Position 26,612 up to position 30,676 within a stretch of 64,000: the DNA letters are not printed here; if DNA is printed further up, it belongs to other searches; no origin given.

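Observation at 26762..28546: PASTA kinase extended by five Listeria-Bacteroides (Flg_new) repeats and a 229-aa aromatic-rich terminal domain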

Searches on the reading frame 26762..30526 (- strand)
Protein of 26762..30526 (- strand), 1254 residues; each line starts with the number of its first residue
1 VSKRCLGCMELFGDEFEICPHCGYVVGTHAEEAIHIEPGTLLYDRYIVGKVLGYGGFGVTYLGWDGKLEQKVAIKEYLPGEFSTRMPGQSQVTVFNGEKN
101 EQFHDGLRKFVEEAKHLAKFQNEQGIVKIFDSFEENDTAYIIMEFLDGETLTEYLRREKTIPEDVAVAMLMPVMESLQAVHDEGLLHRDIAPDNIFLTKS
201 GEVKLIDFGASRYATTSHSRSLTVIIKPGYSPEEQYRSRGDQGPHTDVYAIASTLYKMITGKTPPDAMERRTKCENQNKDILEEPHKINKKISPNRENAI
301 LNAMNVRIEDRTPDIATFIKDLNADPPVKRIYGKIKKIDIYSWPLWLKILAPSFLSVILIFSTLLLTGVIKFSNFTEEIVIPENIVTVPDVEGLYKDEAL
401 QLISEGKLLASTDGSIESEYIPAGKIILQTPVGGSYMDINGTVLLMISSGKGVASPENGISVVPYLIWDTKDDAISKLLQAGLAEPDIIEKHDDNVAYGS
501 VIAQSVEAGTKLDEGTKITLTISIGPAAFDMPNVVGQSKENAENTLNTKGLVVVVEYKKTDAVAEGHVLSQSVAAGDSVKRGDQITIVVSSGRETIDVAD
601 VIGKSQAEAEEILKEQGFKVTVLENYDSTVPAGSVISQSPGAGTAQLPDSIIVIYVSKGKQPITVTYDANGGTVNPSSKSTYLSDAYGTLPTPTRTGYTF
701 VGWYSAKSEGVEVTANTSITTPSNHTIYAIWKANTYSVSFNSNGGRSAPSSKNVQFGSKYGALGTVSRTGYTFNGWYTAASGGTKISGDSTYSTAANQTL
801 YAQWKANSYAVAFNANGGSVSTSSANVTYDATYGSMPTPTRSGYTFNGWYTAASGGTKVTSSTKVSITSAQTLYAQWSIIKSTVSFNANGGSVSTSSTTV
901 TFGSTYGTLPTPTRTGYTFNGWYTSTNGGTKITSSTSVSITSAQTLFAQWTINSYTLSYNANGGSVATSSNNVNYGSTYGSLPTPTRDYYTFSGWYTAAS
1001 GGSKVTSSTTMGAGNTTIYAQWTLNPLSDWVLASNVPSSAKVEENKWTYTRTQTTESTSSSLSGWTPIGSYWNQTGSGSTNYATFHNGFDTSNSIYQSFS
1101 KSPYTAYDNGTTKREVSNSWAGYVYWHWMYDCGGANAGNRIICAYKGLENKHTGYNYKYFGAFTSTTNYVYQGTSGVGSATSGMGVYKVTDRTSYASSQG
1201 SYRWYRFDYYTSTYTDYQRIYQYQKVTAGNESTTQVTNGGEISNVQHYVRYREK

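Call 3: search_protein_families(library=pfam, proteins=[window:26762-30526:-], max_evalue=0.01)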
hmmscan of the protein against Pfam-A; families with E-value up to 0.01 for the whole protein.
window:26762-30526:- (1254 aa): 9 families
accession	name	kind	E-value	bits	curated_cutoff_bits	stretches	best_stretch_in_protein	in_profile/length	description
PF09479.16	Flg_new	-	6.1e-89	292.6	27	5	809-876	1-65/65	Listeria-Bacteroides repeat domain (List_Bact_rpt)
PF03793.24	PASTA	-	3.1e-52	174.8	23.2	4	530-591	2-64/64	PASTA domain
PF00069.31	Pkinase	-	1.5e-37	129.9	31.7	1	46-331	1-252/263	Protein kinase domain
PF07714.23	PK_Tyr_Ser-Thr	-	3.9e-21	76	23.1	1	99-293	37-234/258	Protein tyrosine and serine/threonine kinase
PF18998.6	Flg_new_2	-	3.3e-08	33.8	23.6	2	664-734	2-72/73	Divergent InlB B-repeat domain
PF03109.22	ABC1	-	1.3e-07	31.5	22.9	1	137-226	141-229/244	ABC1 atypical kinase-like domain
PF06293.20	Kdo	-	4.3e-06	26.8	21.3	1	137-215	90-173/207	Lipopolysaccharide kinase (Kdo/WaaP) family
PF14531.12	Kinase-like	-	2.3e-05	24.2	25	1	115-271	97-257/289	Kinase-like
PF01636.29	APH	-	0.00018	21.8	23.2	0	181-214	166-200/239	Phosphotransferase enzyme family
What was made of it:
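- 29534..30391 (-): Ser/Thr kinase domain of PpkA-like type, aa 46-331. Motifs: VAIK, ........, DFG, GYSPEEQ. Pfam 1.5e-37 (call 3).
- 28547..29389 (-): Four PASTA domains, aa 380-660. Pfam PF03793, 4 stretches, 3.1e-52 (call 3).
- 27452..28540 (-): Five Flg_new / Listeria-Bacteroides repeats, aa 663-1025, with a 219-nt period. Pfam PF09479, 5 stretches, 6.1e-89 (call 3).
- On Stk1-family PASTA Ser/Thr kinase (NCBIfam NF033483; PknB/PrkC/StkP): Pkinase 1.5e-37 and PASTA x4 at 3.1e-52 (call 3).
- On Flg_new / Listeria-Bacteroides repeat (PF09479, TIGR02543): 292.6 bits, 5 stretches (call 3).
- Checked: Pfam gives Pkinase at aa 46-331 (1.5e-37), PASTA in 4 stretches (3.1e-52, 174.8 bits against a cutoff of 23.2), and Flg_new PF09479 in 5 stretches (6.1e-89, 292.6 bits against a cutoff of 27) (call 3).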

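Call 10: find_related_loci(query=window:26762-30526:-, collection=genome_contigs, flank=10000)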
Query window:26762-30526:- (1254 aa) in genome_contigs; peptide patterns used: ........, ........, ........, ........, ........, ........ (x = any residue, [..] = any of these).
599 stretches matched a pattern (row limit reached: there are more); 546 encode a relative of the query (tblastn E <= 1e-3); the best 80 are kept; 79 distinct loci.
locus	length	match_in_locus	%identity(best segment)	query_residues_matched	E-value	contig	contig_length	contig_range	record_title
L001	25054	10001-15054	88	1-1025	0e+0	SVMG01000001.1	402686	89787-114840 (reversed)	MAG: Oscillospiraceae bacterium isolate SIG507 NODE_102_length_402686_cov_10.416006, whole genome shotgun sequence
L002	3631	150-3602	71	1-1025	0e+0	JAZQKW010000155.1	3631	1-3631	MAG: Butyrivibrio sp. isolate T1900044612_TS20190078.MAGScoT_cleanbin_000022 SGB_814_k141_1896567, whole genome shotgun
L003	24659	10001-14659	71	1-889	0e+0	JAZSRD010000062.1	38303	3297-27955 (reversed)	MAG: Eubacteriales bacterium isolate T1900044540_TS20190006.MAGScoT_cleanbin_000007 SGB_55_k141_2652666, whole genome sh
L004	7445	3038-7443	64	1-1025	0e+0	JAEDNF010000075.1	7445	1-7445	MAG: Oscillospiraceae bacterium isolate MAG285 NODE_8546_length_7445_cov_5.510419, whole genome shotgun sequence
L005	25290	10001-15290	46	1-1100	0e+0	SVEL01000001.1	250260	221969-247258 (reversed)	MAG: Lachnospiraceae bacterium isolate SIG305 NODE_533_length_250260_cov_5.163897, whole genome shotgun sequence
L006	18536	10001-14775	54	1-1253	0e+0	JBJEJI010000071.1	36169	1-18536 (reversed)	MAG: Lachnospiraceae bacterium isolate PUUB42_bin.044 NODE_576_length_36169_cov_9.074071, whole genome shotgun sequence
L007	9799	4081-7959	51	1-1095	0e+0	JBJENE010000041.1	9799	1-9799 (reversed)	MAG: Butyrivibrio sp. isolate LOHA14_bin.032 NODE_3368_length_9799_cov_8.459360, whole genome shotgun sequence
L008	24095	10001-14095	51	3-1111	0e+0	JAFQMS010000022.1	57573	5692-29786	MAG: Lachnospiraceae bacterium isolate RGIG1960 Goat_Cecum.Co__c1589309, whole genome shotgun sequence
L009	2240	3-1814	52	375-1252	1e-142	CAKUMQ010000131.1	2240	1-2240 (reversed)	MAG: uncultured Eubacteriales bacterium isolate REFINED_METABAT215_TOP10_CONTIGS_1500_ASSEMBLY_K77_MERGED__Hadza_MoBio_h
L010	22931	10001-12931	57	661-1069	2e-118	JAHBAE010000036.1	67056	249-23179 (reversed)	MAG: Kiritimatiellae bacterium isolate MB2.95_2 k101_427591, whole genome shotgun sequence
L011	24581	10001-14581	48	643-1065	8e-103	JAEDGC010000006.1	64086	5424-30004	MAG: Bacilli bacterium isolate MAG100 NODE_136_length_64086_cov_10.678890, whole genome shotgun sequence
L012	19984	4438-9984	52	623-1034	9e-99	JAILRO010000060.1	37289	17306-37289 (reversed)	MAG: Lachnospiraceae bacterium isolate RUI386 k141_5494573_flag=1_multi=18.9903_len=37289, whole genome shotgun sequence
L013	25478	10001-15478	51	643-1065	5e-93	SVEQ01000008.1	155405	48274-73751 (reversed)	MAG: Lachnospiraceae bacterium isolate SIG310 NODE_176_length_155405_cov_25.040546, whole genome shotgun sequence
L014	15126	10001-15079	50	628-1105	5e-93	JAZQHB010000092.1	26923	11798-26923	MAG: Acutalibacteraceae bacterium isolate T1900044629_TS20190095.MAGScoT_cleanbin_000012 SGB_997_k141_1908557, whole gen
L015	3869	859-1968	48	643-1254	1e-91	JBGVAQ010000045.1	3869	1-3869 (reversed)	MAG: Acutalibacteraceae bacterium isolate ruminal_MAG_427 ruminal_MAG_427_contig_0045, whole genome shotgun sequence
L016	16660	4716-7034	52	633-1025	5e-88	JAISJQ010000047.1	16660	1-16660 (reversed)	MAG: Oscillospiraceae bacterium isolate Hs463_bin127 k119_2796598, whole genome shotgun sequence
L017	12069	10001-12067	49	652-1025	1e-87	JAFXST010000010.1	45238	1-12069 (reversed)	MAG: Kiritimatiellae bacterium isolate RGIG6712 Sheep_Rumen-2__c110642, whole genome shotgun sequence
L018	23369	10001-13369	55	665-1254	2e-90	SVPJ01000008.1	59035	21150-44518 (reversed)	MAG: Oscillospiraceae bacterium isolate SIG588 NODE_12408_length_59035_cov_3.063404, whole genome shotgun sequence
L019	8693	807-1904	59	596-1254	8e-80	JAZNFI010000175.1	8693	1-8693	MAG: Candidatus Flemingiibacterium sp. isolate T1900044714_TS20190180.MAGScoT_cleanbin_000063 SGB_1862_k141_1324087, who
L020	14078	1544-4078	48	645-1025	2e-78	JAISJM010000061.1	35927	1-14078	MAG: Eubacteriales Family XIII. Incertae Sedis bacterium isolate Hs463_bin117 k119_370113, whole genome shotgun sequence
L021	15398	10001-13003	48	654-1025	1e-78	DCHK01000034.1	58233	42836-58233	MAG TPA_asm: Bacteroidales bacterium UBA1754 UBA1754_contig_3373, whole genome shotgun sequence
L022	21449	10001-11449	44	635-1254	1e-77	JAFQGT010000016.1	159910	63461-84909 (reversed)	MAG: Oscillospiraceae bacterium isolate RGIG1805 Goat_Cecum-5__c1105, whole genome shotgun sequence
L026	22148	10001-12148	44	627-1025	5e-80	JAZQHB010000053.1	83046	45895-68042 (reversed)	MAG: Acutalibacteraceae bacterium isolate T1900044629_TS20190095.MAGScoT_cleanbin_000012 SGB_997_k141_2702733, whole gen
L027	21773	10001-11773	43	633-1025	6e-72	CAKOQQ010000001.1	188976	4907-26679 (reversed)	MAG: uncultured Bacilli bacterium isolate REFINED_METABAT215_TOP10_CONTIGS_1500_ASSEMBLY_K77_MERGED__Hadza_PheChl_Fiber-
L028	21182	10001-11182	42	647-1025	3e-70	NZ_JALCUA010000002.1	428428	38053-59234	MAG: Bifidobacterium tibiigranuli isolate UW_MP_BIF9_2 Ga0455779_00016, whole genome shotgun sequence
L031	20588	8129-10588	43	626-1025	5e-68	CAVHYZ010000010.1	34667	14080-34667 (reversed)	Acutalibacteraceae bacterium isolate H07634-L1_cleanbin_000022 genome assembly, contig: Spades_H07634-L1_contig_860, who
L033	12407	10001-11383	49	664-1025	2e-65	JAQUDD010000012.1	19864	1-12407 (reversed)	MAG: Candidatus Absconditabacteria bacterium isolate STCSWMC_146 NODE_6787_length_19864_cov_13.852257_ST_CSWMC, whole ge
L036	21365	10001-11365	39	561-1025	7e-63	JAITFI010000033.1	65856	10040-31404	MAG: Chitinispirillales bacterium isolate Nx346_bin10 k119_813718, whole genome shotgun sequence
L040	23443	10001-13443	37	565-1025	2e-58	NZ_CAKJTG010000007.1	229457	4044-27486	Pseudoneobacillus rhizosphaerae strain CIP 111885, whole genome shotgun sequence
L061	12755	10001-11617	38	641-1025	3e-53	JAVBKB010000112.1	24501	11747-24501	MAG: Bacillales bacterium isolate GLO_MAG_00164 c_000000430420, whole genome shotgun sequence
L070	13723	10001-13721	40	647-1025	3e-49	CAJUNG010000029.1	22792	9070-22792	MAG TPA_asm: uncultured Bacilli bacterium isolate MGBC162581 genome assembly, contig: MGBC162581.29, whole genome shotgu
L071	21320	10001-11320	39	665-1025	5e-49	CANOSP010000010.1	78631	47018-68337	MAG TPA_asm: uncultured Erysipelotrichaceae bacterium isolate SRR15604533_bin.27_metawrap_v1.3_MAG genome assembly, cont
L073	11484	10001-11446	43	652-1025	4e-48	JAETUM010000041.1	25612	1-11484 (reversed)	MAG: Candidatus Stoquefichus sp. isolate S9_Bin2 scaffold_1495, whole genome shotgun sequence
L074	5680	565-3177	39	660-1025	9e-48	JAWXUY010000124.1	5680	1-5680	MAG: bacterium isolate FM_61_G117_IV NODE_7536_length_5681_cov_2.441547, whole genome shotgun sequence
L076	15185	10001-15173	37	644-1025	3e-47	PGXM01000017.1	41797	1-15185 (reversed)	MAG: Tenericutes bacterium HGW-Tenericutes-1 ig2103_sub10_scaffold_275, whole genome shotgun sequence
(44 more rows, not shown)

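Call 14: search_protein_families(library=pfam, proteins=[L001:11980-15651:+, L006:11980-14778:+, L006:15446-18370:+, L006:9995-11968:+, L006:109-3975:+], max_evalue=0.001)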
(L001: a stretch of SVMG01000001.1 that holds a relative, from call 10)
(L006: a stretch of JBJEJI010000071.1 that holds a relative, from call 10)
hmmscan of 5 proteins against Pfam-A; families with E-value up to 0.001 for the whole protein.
L001:11980-15651:+ (1223 aa): 9 families
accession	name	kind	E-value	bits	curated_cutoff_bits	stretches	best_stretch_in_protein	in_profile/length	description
PF09479.16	Flg_new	-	1.8e-90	297.5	27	5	883-949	2-65/65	Listeria-Bacteroides repeat domain (List_Bact_rpt)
PF03793.24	PASTA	-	7.3e-53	176.9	23.2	4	530-591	2-64/64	PASTA domain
PF00069.31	Pkinase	-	2.2e-38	132.6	31.7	1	46-330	1-251/263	Protein kinase domain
PF07714.23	PK_Tyr_Ser-Thr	-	8.3e-22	78.2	23.1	1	99-293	37-234/258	Protein tyrosine and serine/threonine kinase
PF18998.6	Flg_new_2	-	5.6e-11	42.7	23.6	2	955-1025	1-72/73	Divergent InlB B-repeat domain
PF03109.22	ABC1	-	5.9e-08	32.6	22.9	1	137-226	141-229/244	ABC1 atypical kinase-like domain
PF14531.12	Kinase-like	-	1.6e-06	28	25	1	115-277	97-263/289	Kinase-like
PF06293.20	Kdo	-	2.7e-06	27.4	21.3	1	137-215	90-173/207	Lipopolysaccharide kinase (Kdo/WaaP) family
PF01636.29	APH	-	0.00019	21.7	23.2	0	181-214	166-200/239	Phosphotransferase enzyme family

L006:11980-14778:+ (932 aa): 8 families
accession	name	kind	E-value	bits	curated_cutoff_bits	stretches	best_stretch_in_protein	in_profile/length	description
PF03793.24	PASTA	-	1.3e-42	144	23.2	3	531-591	2-63/64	PASTA domain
PF00069.31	Pkinase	-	5.8e-37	127.9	31.7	1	46-295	1-227/263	Protein kinase domain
PF07714.23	PK_Tyr_Ser-Thr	-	4.6e-21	75.7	23.1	1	101-311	39-248/258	Protein tyrosine and serine/threonine kinase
PF09479.16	Flg_new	-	4.4e-20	72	27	1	638-704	1-64/65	Listeria-Bacteroides repeat domain (List_Bact_rpt)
PF03109.22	ABC1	-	2.6e-08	33.8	22.9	1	137-234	141-237/244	ABC1 atypical kinase-like domain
PF07387.17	Seadorna_VP7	-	2.9e-05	23.7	20.3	1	163-209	140-188/308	Seadornavirus VP7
PF14531.12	Kinase-like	-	7.3e-05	22.6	25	1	113-275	95-261/289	Kinase-like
PF01636.29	APH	-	0.00015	22.1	23.2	0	182-213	167-199/239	Phosphotransferase enzyme family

L006:15446-18370:+ (974 aa): 3 families
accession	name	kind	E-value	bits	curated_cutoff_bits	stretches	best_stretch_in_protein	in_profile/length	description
PF00933.27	Glyco_hydro_3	-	1.3e-45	156.6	27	1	81-318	81-312/316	Glycosyl hydrolase family 3 N terminal domain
PF01915.27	Glyco_hydro_3_C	-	1.9e-35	123.1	31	1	363-712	2-200/200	Glycosyl hydrolase family 3 C-terminal domain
PF14310.12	Fn3-like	-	6.9e-21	74.6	25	1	745-815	1-71/71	Fibronectin type III-like domain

L006:9995-11968:+ (657 aa): 6 families
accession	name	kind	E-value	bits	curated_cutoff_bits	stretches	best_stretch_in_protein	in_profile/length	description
PF00069.31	Pkinase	-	3.8e-35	122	31.7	1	47-274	3-205/263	Protein kinase domain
PF07714.23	PK_Tyr_Ser-Thr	-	8.1e-22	78.2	23.1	1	50-299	6-237/258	Protein tyrosine and serine/threonine kinase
PF06293.20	Kdo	-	8.3e-07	29.1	21.3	1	135-217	90-173/207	Lipopolysaccharide kinase (Kdo/WaaP) family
PF13416.11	SBP_bac_8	-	0.00049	20.4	27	0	588-638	223-270/279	Bacterial extracellular solute-binding protein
PF01547.30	SBP_bac_1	-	0.00052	20.5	26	0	386-517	3-144/307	Bacterial extracellular solute-binding protein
PF17667.7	Pkinase_fungal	-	0.00094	18.4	24.1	0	167-218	289-344/387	Fungal protein kinase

L006:109-3975:+ (1288 aa): 10 families
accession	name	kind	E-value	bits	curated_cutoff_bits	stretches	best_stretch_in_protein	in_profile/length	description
PF01580.24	FtsK_SpoIIIE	-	1.1e-55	188.9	24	2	438-618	15-220/221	FtsK/SpoIIIE family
PF01637.24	ATPase_2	-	1.2e-10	42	33.2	1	796-916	20-124/225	ATPase domain predominantly from Archaea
PF13401.12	AAA_22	-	4.1e-10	40.5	27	0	465-615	6-123/130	AAA domain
PF25199.1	nSTAND_NTPase5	-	1e-06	29.1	34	0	1075-1146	40-117/145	Novel STAND NTPase 5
PF13245.12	AAA_19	-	2.2e-06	28.3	25.1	0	792-826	7-41/134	AAA domain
PF24883.2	NPHP3_N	-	2.5e-06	28.2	24.8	0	1077-1190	23-138/164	Nephrocystin 3, N-terminal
PF00004.35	AAA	-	4.6e-05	24.3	21.2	0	801-916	3-73/131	ATPase family associated with various cellular activities (AAA)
PF20720.3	nSTAND3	-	0.00015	21.9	27.2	0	1062-1143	3-81/155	Novel STAND NTPase 3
PF13555.12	AAA_29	-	0.00025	21.2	27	0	463-481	22-39/61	P-loop containing region of AAA domain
PF05729.18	NACHT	-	0.00029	21.1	26.7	0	1078-1113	2-39/167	NACHT domain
